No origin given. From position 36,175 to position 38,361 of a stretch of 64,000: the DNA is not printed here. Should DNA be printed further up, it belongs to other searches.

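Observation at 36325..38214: Unassigned 629-aa protein between the CMP-sugar synthetase and the flippase: candidate novel nonulosonate transferase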

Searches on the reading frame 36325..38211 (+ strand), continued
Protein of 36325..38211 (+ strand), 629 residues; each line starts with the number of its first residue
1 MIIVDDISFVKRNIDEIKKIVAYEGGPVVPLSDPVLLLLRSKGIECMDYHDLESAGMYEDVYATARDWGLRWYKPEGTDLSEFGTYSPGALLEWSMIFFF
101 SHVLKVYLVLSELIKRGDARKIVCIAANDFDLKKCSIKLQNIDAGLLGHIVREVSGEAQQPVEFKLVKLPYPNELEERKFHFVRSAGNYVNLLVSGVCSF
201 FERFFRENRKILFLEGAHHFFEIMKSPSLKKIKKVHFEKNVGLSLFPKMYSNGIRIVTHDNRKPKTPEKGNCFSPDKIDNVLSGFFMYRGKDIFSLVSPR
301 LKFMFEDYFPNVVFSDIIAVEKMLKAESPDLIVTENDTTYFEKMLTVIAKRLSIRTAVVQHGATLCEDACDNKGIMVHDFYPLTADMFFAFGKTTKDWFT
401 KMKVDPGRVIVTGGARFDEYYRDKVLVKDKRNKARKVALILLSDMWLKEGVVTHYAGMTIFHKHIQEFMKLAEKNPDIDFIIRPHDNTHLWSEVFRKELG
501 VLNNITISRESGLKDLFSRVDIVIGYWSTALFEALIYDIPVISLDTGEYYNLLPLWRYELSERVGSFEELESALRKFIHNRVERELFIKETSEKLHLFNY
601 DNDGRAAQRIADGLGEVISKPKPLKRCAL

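Call 45: search_protein_families(library=ncbifam, proteins=[P0067, P0117, P0127, P0144, P0146, P0132, P0101, P0149, P0114, P0027], max_evalue=0.00001)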
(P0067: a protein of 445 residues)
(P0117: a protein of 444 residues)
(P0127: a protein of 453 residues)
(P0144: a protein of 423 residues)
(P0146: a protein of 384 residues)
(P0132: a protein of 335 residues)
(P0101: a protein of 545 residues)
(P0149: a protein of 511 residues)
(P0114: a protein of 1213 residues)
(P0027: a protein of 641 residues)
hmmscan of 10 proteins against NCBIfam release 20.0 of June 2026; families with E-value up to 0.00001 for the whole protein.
P0067 (445 aa): 3 families
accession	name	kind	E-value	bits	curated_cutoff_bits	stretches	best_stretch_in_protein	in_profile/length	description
NF046086.1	BFO_1060_trans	domain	1.7e-24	86.7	200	1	271-435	206-364/365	BFO_1060 family glycosyltransferase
TIGR04396.2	surf_polysacc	subfamily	5.8e-22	78.4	125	1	281-439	219-367/427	surface carbohydrate biosynthesis protein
TIGR00236.1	wecB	equivalog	8.9e-11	41.5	210.15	1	205-429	150-360/366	non-hydrolyzing UDP-N-acetylglucosamine 2-epimerase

P0117 (444 aa): 5 families
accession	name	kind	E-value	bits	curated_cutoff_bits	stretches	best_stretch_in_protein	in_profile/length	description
NF046086.1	BFO_1060_trans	domain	1e-28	100.5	200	1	279-432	209-364/365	BFO_1060 family glycosyltransferase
TIGR04396.2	surf_polysacc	subfamily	1.1e-23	84.1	125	1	277-441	210-372/427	surface carbohydrate biosynthesis protein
NF010135.0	PRK13609.1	equivalog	4.3e-10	39.1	500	1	149-412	95-356/388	diglucosyl diacylglycerol synthase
TIGR00236.1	wecB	equivalog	7e-07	28.7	210.15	1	213-424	150-358/366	non-hydrolyzing UDP-N-acetylglucosamine 2-epimerase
NF041712.1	techglyph_taseTarF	equivalog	9.2e-07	28.2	550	1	224-428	173-386/388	teichoic acid glycerol-phosphate transferase TarF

P0127 (453 aa): 2 families
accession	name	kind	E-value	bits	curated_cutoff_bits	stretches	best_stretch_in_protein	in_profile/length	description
NF046086.1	BFO_1060_trans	domain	7.5e-22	77.9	200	1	297-449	206-361/365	BFO_1060 family glycosyltransferase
TIGR04396.2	surf_polysacc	subfamily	1.2e-21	77.4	125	1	294-447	206-358/427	surface carbohydrate biosynthesis protein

P0144 (423 aa): 4 families
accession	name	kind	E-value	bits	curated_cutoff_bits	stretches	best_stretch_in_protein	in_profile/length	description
NF046086.1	BFO_1060_trans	domain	2.5e-22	79.5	200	1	181-416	106-364/365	BFO_1060 family glycosyltransferase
TIGR04396.2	surf_polysacc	subfamily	2.1e-13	50.3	125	1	264-421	214-368/427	surface carbohydrate biosynthesis protein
NF010135.0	PRK13609.1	equivalog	3.7e-07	29.4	500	0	169-380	137-340/388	diglucosyl diacylglycerol synthase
TIGR00236.1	wecB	equivalog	5.2e-06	25.9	210.15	0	192-387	154-344/366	non-hydrolyzing UDP-N-acetylglucosamine 2-epimerase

P0146 (384 aa): 2 families
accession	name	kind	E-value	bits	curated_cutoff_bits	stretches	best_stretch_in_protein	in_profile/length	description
NF046086.1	BFO_1060_trans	domain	8.1e-32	110.7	200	1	73-379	32-364/365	BFO_1060 family glycosyltransferase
TIGR04396.2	surf_polysacc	subfamily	1.2e-18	67.6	125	1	136-383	101-367/427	surface carbohydrate biosynthesis protein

P0132 (335 aa): 2 families
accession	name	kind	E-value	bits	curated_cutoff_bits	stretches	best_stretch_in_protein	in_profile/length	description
NF046086.1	BFO_1060_trans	domain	1.4e-18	67.2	200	1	138-324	191-364/365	BFO_1060 family glycosyltransferase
TIGR04396.2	surf_polysacc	subfamily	6.9e-11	41.9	125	1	142-331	198-370/427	surface carbohydrate biosynthesis protein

P0101 (545 aa): 3 families
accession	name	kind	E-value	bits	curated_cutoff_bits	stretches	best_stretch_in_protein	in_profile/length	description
NF046086.1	BFO_1060_trans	domain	2.8e-31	109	200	2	384-544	202-365/365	BFO_1060 family glycosyltransferase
TIGR04396.2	surf_polysacc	subfamily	2.7e-21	76.2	125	1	397-543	218-363/427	surface carbohydrate biosynthesis protein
TIGR04331.1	o_ant_LIC12162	subfamily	7.7e-06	24.9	225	0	403-469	439-507/585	LIC12162 family transferase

P0149 (511 aa): 3 families
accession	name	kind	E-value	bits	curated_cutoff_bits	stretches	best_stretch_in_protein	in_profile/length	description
NF046086.1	BFO_1060_trans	domain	1.1e-23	84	200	1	224-510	41-364/365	BFO_1060 family glycosyltransferase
TIGR04396.2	surf_polysacc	subfamily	8.3e-16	58.2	125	1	362-510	209-363/427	surface carbohydrate biosynthesis protein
TIGR00236.1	wecB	equivalog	9.9e-08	31.5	210.15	1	219-504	75-360/366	non-hydrolyzing UDP-N-acetylglucosamine 2-epimerase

P0114 (1213 aa): 5 families
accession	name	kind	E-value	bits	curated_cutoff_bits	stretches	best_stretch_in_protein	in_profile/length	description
NF046086.1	BFO_1060_trans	domain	1.9e-30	106.3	200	2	456-597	217-360/365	BFO_1060 family glycosyltransferase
TIGR04396.2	surf_polysacc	subfamily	8e-19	68.1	125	2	455-605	218-367/427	surface carbohydrate biosynthesis protein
TIGR04326.1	O_ant_LIC13510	subfamily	3.1e-14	52.3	250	1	374-526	397-544/602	TIGR04326 family surface carbohydrate biosynthesis protein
NF041711.1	TagprimaseTarB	equivalog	2.6e-09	36.8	500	1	994-1138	163-293/362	teichoic acid glycerol-phosphate primase TarB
TIGR01133.1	murG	equivalog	3.5e-06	26.3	250.25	0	386-507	152-261/353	undecaprenyldiphospho-muramoylpentapeptide beta-N-acetylglucosaminyltransferase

P0027 (641 aa): 3 families
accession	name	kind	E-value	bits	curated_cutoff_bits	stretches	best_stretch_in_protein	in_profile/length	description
NF046086.1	BFO_1060_trans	domain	5.6e-28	98.1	200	1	386-624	105-364/365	BFO_1060 family glycosyltransferase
TIGR04396.2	surf_polysacc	subfamily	6.7e-15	55.2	125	1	468-630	207-369/427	surface carbohydrate biosynthesis protein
TIGR00236.1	wecB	equivalog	1.1e-09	37.9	210.15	1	395-600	151-349/366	non-hydrolyzing UDP-N-acetylglucosamine 2-epimerase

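Call 48: find_homologous_proteins(query=A2, max_evalue=1e-10)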
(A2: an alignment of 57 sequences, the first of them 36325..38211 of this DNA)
Query A2 (57 sequences) (629 aa, profile of the alignment): 12 proteins with E <= 1e-10 among 8000 candidates.
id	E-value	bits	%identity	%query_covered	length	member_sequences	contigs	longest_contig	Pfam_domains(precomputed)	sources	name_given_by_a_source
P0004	1.5e-189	650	41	98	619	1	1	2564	PF27859.1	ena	-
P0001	5.9e-189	648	100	100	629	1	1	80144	PF02350.26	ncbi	-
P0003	3.1e-179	616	43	98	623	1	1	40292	PF27859.1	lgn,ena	-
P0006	1.3e-175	604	37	98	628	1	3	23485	PF00534.27,PF02350.26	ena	-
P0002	6.5e-171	588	42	98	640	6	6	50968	PF02350.26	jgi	-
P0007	3.6e-130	454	42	75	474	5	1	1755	PF02350.26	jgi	-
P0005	2.5e-123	431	39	85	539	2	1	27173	-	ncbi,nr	ncbi:MAG: hypothetical protein PHW14_01250, partial [Candidatus Omnitrophica bacterium]|nr:hypotheti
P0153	6.6e-17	79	23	33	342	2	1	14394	PF02350.26,PF04464.21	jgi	-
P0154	1.7e-13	68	24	16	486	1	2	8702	PF04464.21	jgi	jgi:CDP-glycerol glycerophosphotransferase (TagB/SpsB family)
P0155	1.0e-11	62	38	3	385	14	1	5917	PF02350.26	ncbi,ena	-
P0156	1.7e-11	61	25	28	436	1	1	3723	-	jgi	-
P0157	6.9e-11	59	35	4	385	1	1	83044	PF02350.26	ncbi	-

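Call 56: list_cluster_members(proteins=[P0001, P0003, P0006])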
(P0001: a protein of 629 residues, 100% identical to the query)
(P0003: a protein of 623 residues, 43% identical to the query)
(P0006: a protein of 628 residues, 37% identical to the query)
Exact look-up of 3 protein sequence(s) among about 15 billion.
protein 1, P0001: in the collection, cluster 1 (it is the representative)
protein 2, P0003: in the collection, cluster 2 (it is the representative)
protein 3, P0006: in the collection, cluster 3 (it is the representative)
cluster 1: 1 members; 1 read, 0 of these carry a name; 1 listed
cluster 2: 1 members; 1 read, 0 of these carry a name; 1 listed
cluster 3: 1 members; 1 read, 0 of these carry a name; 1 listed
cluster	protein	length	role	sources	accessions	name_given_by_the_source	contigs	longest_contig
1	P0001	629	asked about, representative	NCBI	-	-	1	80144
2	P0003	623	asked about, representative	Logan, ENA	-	-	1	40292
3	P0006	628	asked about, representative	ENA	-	-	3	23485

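Call 69: find_related_loci(query=A5, collection=metagenome_contigs, flank=10000)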
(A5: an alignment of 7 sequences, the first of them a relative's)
Query A5 (654 aa) in metagenome_contigs; peptide patterns used: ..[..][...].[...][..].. (x = any residue, [..] = any of these).
600 stretches matched a pattern (row limit reached: there are more); 78 encode a relative of the query (tblastn E <= 1e-3); 78 distinct loci.
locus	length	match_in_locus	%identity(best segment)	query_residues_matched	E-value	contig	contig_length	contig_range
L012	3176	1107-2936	36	18-653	4e-113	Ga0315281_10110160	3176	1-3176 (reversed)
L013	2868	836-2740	31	21-643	3e-90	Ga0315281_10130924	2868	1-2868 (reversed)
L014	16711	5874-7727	30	1-641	2e-81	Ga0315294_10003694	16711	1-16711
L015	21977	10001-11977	30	2-643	2e-81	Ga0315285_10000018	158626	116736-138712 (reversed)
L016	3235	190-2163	29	2-644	1e-77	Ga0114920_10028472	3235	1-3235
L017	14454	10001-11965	31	2-645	9e-73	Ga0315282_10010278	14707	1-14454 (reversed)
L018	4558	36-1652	32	21-643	5e-72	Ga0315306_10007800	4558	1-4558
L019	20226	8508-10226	30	57-642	5e-71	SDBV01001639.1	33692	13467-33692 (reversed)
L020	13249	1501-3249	30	3-642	2e-66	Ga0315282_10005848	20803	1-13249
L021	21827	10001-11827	28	29-644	3e-64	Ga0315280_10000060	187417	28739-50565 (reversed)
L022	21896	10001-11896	27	1-644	2e-62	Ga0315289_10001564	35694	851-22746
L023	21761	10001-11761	26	35-642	2e-62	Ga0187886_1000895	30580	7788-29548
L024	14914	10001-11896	27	1-644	1e-61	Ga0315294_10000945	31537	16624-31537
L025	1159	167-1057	37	344-644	4e-59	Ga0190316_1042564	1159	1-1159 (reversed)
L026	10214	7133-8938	26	28-642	5e-52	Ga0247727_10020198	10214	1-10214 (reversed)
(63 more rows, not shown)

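Call 80: search_solved_structures(query=A2, max_evalue=10)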
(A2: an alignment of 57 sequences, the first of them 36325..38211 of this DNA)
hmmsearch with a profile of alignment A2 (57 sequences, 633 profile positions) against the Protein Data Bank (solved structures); distinct sequences matched with E-value up to 10: 55.
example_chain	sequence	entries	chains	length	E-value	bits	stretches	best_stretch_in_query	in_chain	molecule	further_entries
4neq_A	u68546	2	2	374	6.3e-11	44.7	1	324-592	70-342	UDP-N-acetylglucosamine 2-epimerase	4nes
8va1_A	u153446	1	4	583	2.2e-10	42.9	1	406-621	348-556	Teichoic acid ribitol-phosphate polymerase TarL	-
9wde_A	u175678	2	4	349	6.1e-09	38.1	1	392-603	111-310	Processive diacylglycerol beta-glucosyltransferase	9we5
6vlb_A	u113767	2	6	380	6.4e-09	38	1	321-596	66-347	UDP-N-acetylglucosamine 2-epimerase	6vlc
3l7i_A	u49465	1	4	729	2.1e-07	33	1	407-630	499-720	Teichoic acid biosynthesis protein F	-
3l7j_A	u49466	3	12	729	2.1e-07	33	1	407-630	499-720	Teichoic acid biosynthesis protein F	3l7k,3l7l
5enz_A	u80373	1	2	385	7.6e-07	31.2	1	323-626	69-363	UDP-GlcNAc 2-epimerase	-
3l7m_A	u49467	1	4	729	3.6e-06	28.9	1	407-630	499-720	Teichoic acid biosynthesis protein F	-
4zht_A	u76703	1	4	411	1.4e-05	27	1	334-557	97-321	Bifunctional UDP-N-acetylglucosamine 2-epimerase/N-acetylmannosamine kinase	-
3dzc_A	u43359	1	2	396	2.8e-05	26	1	333-625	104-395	UDP-N-acetylglucosamine 2-epimerase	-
8ahe_A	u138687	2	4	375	2.8e-05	26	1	330-629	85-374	UDP-N-acetylglucosamine 2-epimerase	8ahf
3beo_A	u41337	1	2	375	2.8e-05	26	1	330-629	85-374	UDP-N-acetylglucosamine 2-epimerase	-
1f6d_A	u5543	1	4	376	3.5e-05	25.7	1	396-621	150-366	UDP-N-ACETYLGLUCOSAMINE 2-EPIMERASE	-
1vgv_A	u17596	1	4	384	3.7e-05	25.6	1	396-622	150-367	UDP-N-acetylglucosamine 2-epimerase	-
4xso_B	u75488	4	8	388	0.00012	23.9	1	501-602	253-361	Alr3699 protein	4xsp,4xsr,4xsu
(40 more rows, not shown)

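Call 81: search_solved_structures(query=A5, max_evalue=10)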
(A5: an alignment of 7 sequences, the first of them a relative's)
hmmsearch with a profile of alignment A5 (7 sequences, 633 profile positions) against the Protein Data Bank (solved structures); distinct sequences matched with E-value up to 10: 28.
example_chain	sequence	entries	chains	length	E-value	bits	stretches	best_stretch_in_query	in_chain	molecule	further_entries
9wde_A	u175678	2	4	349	4.3e-08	35.3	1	371-600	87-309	Processive diacylglycerol beta-glucosyltransferase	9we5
6vlb_A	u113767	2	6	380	1.2e-07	33.8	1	402-560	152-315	UDP-N-acetylglucosamine 2-epimerase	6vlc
3dzc_A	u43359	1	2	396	5e-07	31.7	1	400-623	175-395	UDP-N-acetylglucosamine 2-epimerase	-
8qoy_A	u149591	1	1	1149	6.5e-07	31.4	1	413-620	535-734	TagF-like capsule polymerase Cps3D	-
5enz_A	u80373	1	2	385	3.4e-06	29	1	333-623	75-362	UDP-GlcNAc 2-epimerase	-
4fkz_A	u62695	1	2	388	9.1e-06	27.6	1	399-619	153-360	UDP-N-acetylglucosamine 2-epimerase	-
1o6c_A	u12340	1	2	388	9.1e-06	27.6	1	399-619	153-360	UDP-N-acetylglucosamine 2-epimerase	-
1f6d_A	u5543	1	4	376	4.7e-05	25.2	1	332-600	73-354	UDP-N-ACETYLGLUCOSAMINE 2-EPIMERASE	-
1vgv_A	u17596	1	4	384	5e-05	25.1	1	332-600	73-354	UDP-N-acetylglucosamine 2-epimerase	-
6mgb_A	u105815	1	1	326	7.3e-05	24.6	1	451-554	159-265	Capsular polysaccharide export system protein KpsC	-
6mgc_A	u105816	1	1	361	0.00027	22.7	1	445-550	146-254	Capsule polysaccharide export protein KpsC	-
3ot5_A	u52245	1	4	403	0.00039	22.2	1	401-591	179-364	UDP-N-acetylglucosamine 2-epimerase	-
8fuw_A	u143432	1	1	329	0.00041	22.1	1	445-550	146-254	Capsule polysaccharide export protein KpsC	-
8fux_A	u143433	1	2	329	0.0013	20.4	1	445-550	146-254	Capsule polysaccharide export protein KpsC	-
4zht_A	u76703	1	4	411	0.0015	20.3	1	341-553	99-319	Bifunctional UDP-N-acetylglucosamine 2-epimerase/N-acetylmannosamine kinase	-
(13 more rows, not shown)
